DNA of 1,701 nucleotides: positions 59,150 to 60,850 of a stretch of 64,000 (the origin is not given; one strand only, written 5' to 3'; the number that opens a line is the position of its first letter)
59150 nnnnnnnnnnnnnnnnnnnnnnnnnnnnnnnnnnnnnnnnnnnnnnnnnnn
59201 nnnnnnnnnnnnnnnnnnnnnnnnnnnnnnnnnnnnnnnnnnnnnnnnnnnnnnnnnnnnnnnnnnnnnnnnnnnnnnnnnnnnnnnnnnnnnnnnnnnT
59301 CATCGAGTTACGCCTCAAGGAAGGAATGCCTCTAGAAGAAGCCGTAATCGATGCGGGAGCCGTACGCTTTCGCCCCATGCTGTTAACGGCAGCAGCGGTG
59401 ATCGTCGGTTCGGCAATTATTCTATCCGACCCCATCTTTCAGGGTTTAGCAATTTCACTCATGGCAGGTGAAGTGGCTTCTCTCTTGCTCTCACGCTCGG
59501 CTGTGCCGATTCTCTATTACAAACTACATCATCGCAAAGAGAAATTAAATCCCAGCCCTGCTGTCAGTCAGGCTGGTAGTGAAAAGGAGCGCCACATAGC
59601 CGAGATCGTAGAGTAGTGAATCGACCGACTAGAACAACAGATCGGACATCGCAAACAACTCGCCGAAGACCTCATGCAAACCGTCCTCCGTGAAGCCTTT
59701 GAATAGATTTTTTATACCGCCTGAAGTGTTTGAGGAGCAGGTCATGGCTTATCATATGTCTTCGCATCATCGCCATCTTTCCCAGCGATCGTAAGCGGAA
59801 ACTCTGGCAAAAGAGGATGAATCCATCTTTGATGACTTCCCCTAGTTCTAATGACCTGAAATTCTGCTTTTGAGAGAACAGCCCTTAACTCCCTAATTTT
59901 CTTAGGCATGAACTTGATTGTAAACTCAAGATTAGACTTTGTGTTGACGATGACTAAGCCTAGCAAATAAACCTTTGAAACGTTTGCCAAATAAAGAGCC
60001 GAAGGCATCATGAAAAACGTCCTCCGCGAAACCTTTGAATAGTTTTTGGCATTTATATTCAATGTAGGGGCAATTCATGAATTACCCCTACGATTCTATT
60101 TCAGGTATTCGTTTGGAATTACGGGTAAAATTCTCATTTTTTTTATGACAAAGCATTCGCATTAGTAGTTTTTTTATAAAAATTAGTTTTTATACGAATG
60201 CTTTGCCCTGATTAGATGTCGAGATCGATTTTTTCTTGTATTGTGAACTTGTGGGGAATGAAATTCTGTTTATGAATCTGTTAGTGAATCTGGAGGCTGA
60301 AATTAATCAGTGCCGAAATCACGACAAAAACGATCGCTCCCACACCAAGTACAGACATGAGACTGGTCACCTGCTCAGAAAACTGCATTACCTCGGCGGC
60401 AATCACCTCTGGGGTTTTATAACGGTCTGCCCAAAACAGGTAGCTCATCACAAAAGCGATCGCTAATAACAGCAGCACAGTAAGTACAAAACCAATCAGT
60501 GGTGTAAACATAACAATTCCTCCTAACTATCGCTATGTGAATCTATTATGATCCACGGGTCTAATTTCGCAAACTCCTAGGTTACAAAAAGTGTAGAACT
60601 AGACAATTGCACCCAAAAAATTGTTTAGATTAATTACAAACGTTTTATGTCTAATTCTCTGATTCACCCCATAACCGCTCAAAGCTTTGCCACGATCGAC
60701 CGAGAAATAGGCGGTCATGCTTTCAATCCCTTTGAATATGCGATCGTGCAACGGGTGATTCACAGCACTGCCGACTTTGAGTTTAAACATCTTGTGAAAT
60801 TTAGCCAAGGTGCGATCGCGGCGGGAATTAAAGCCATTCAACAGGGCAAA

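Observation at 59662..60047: Orphan hicA-like toxin gene bracketed by ~50-bp direct repeats that each encode a 10-aa mini-ORF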

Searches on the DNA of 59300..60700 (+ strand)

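Call 48: search_rna_families(source=window, start=59300, end=60700, threshold=evalue, max_evalue=1)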
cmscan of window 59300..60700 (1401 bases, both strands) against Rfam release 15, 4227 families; matches with E-value up to 1: 3.
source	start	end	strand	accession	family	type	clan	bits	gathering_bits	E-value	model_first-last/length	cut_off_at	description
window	60147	60207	-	RF04112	MIR5512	Gene; miRNA;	-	20.8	139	0.75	33-98/132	no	MIR5512 microRNA precursor family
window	59997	60145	+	RF01264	snR83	Gene; snRNA; snoRNA; HACA-box;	CL00023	16.5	75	0.53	1-308/308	no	Small nucleolar RNA snR83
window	60000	60091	-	RF00023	tmRNA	Gene;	CL00001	9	47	0.42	56-140/374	no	transfer-messenger RNA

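Call 71: search_dna_similar(query=window:59620-59712:+, collection=plasmids, mode=distant, max_rows=25, max_evalue=0.001)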
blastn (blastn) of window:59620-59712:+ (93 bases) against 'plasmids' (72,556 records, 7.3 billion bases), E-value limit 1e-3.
No match.

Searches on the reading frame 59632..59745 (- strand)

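Call 8: search_protein_families(library=pfam, proteins=[window:59632-59745:-], max_evalue=10)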
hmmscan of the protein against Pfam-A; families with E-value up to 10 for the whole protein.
window:59632-59745:- (38 aa): 0 families

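Call 9: search_protein_families(library=ncbifam, proteins=[window:59632-59745:-], max_evalue=10)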
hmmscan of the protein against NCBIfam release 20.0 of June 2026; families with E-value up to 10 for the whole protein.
window:59632-59745:- (38 aa): 1 family
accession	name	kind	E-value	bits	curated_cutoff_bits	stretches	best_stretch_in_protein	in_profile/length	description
NF038022.1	PorACj_fam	subfamily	0.007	16.3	28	1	9-18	12-21/32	PorACj family cell wall channel-forming small protein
